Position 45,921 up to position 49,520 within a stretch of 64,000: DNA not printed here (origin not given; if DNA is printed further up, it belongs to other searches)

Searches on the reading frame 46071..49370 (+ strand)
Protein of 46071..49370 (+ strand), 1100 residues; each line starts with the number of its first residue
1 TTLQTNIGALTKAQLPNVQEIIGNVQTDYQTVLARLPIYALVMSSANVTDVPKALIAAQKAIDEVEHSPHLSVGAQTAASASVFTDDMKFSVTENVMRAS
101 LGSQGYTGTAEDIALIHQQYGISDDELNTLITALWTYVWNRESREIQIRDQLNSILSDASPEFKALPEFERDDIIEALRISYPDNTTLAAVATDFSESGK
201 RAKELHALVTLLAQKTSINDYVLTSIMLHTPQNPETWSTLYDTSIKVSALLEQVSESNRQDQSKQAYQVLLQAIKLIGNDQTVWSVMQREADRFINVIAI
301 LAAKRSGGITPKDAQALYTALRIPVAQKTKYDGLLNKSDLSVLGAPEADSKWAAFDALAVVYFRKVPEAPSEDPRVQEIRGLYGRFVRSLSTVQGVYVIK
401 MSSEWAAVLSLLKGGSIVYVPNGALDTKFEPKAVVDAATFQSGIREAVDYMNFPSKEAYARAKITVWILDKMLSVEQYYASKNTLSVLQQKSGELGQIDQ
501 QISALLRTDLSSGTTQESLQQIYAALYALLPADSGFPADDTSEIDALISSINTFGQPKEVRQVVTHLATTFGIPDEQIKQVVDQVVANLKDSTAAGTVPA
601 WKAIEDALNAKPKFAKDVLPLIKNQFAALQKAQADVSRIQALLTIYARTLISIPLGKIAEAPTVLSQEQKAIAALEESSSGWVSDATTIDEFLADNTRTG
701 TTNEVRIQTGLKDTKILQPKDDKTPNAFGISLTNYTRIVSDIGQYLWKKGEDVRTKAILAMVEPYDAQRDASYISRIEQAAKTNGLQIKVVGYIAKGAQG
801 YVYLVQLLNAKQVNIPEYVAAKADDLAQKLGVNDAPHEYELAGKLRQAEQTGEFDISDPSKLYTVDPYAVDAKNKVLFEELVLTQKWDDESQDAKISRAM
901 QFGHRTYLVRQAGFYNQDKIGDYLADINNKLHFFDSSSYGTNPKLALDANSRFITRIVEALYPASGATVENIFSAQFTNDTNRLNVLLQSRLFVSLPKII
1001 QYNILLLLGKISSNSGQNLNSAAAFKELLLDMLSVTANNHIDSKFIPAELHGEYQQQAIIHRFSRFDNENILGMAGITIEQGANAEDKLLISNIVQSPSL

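Call 13: search_protein_families(library=pfam, proteins=[window:46071-49370:+], max_evalue=0.01)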
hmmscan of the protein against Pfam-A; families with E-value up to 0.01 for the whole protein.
window:46071-49370:+ (1100 aa): 1 family
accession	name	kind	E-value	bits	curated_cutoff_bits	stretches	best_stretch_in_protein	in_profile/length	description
PF16007.11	DUF4777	-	0.0084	16.8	34.4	0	545-586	7-48/66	Domain of unknown function (DUF4777)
